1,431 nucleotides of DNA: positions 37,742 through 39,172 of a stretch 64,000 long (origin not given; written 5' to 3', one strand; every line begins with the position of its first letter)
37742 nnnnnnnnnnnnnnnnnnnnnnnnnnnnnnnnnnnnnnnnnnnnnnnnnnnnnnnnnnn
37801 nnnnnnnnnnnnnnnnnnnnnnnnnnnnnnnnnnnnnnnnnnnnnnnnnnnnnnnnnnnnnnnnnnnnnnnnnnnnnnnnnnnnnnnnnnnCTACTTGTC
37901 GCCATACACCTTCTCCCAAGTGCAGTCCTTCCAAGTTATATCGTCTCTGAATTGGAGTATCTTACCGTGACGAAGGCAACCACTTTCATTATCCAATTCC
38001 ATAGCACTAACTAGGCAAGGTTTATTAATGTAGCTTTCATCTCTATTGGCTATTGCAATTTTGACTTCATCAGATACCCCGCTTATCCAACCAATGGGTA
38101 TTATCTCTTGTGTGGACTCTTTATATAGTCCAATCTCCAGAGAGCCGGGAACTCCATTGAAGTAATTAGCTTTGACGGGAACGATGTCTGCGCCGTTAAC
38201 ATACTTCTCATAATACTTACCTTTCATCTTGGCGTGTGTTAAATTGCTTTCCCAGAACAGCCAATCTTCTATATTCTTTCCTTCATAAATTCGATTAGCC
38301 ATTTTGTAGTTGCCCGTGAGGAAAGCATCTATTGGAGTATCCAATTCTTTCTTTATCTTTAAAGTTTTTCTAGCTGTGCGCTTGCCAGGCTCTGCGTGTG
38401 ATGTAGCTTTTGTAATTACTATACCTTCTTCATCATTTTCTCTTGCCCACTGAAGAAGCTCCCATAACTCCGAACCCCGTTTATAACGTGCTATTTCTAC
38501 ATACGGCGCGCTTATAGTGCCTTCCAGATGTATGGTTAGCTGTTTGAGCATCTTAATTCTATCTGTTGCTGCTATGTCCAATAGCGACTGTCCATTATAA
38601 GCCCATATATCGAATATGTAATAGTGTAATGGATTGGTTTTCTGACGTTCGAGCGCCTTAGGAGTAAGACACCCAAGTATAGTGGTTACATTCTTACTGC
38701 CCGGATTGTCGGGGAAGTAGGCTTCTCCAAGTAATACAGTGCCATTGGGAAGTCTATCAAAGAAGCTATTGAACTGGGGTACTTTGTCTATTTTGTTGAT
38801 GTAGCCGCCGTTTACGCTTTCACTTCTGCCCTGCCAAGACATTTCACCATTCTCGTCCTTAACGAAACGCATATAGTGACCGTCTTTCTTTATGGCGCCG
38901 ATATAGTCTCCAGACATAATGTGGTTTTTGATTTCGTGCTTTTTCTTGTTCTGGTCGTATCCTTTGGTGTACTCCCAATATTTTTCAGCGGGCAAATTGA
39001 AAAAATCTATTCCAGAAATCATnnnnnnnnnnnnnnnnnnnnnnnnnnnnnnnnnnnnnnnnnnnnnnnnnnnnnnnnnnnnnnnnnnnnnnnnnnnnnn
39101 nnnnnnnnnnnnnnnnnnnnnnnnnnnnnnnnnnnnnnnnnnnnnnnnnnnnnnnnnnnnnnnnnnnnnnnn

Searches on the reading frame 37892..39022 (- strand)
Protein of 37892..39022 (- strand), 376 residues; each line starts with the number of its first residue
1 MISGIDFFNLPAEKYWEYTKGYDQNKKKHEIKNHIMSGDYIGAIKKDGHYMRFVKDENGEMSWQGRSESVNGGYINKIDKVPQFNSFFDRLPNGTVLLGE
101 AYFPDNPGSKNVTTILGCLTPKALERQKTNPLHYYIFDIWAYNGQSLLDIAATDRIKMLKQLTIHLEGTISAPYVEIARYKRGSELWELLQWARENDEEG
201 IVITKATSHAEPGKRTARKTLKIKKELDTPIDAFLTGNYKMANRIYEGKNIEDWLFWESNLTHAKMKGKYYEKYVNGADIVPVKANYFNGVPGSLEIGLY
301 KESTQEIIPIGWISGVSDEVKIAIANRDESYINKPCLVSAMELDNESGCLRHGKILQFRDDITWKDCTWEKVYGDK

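Call 12: search_protein_families(library=pfam, proteins=[window:37892-39022:-], max_evalue=0.00001)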
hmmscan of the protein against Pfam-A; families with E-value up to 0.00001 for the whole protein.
window:37892-39022:- (376 aa): 1 family
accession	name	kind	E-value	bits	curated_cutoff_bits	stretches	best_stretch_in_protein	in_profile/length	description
PF01068.26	DNA_ligase_A_M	-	6.4e-16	59.1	26.2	1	29-224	11-204/204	ATP dependent DNA ligase domain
